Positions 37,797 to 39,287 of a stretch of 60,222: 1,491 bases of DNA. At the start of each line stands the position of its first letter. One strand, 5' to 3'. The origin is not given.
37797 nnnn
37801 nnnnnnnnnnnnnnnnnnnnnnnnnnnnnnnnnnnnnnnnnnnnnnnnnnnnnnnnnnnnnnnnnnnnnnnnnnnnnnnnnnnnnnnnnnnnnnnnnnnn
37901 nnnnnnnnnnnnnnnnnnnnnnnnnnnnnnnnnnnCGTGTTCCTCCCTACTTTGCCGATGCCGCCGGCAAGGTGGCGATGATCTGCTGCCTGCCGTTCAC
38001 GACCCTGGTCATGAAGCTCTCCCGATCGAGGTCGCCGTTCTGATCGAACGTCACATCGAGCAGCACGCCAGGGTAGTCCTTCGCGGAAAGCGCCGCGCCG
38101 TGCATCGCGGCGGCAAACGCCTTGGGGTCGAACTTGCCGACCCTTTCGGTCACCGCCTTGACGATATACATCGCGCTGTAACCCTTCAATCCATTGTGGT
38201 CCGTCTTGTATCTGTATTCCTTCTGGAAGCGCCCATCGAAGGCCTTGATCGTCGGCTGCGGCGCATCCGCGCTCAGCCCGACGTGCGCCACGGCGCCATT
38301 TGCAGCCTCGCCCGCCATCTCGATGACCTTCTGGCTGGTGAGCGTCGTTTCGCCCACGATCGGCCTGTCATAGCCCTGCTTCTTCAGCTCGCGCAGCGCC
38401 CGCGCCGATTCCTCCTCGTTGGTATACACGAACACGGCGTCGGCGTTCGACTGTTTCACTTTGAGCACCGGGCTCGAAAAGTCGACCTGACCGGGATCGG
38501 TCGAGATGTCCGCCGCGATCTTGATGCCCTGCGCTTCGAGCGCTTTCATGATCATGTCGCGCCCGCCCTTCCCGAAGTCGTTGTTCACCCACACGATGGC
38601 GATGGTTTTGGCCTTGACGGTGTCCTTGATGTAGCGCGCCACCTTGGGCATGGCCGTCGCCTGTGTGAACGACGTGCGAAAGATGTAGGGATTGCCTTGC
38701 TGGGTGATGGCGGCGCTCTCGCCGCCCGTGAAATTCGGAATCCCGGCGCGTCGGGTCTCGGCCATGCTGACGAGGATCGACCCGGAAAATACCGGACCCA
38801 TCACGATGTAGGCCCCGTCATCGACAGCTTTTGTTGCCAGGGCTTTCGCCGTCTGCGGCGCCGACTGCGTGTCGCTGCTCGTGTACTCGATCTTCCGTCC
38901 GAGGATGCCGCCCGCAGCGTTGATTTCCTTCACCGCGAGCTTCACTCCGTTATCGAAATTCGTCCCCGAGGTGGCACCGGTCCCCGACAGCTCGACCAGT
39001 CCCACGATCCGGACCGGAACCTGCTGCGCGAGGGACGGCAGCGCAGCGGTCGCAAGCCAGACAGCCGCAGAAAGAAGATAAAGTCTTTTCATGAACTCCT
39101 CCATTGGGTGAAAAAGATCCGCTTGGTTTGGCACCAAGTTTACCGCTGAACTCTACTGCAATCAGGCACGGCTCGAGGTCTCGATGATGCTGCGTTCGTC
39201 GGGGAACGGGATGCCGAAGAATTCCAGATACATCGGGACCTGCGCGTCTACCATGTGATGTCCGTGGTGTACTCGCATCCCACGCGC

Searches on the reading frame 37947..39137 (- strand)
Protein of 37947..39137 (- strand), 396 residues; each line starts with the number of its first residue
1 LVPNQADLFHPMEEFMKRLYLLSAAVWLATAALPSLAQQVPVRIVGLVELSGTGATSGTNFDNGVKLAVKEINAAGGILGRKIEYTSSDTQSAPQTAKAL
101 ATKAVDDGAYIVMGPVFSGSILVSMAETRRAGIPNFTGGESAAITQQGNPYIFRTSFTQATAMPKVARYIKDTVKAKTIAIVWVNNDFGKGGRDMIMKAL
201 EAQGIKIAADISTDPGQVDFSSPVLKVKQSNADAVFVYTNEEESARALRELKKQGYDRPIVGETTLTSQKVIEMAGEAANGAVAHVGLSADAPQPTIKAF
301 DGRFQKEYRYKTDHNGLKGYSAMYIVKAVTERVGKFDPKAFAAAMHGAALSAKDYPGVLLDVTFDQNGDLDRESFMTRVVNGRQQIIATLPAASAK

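Call 63: search_protein_families(library=pfam, proteins=[window:37947-39137:-], max_evalue=0.01)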
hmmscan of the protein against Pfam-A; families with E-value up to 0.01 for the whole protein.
window:37947-39137:- (396 aa): 3 families
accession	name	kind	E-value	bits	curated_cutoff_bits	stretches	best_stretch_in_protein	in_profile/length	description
PF13458.12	Peripla_BP_6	-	2.7e-64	218.4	31.7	1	41-382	1-342/343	Periplasmic binding protein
PF13433.12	Peripla_BP_5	-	4.9e-20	72.4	27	2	43-118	2-78/363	Periplasmic binding protein domain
PF01094.35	ANF_receptor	-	4.7e-19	69.1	25.4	1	64-325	5-285/353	Receptor family ligand binding region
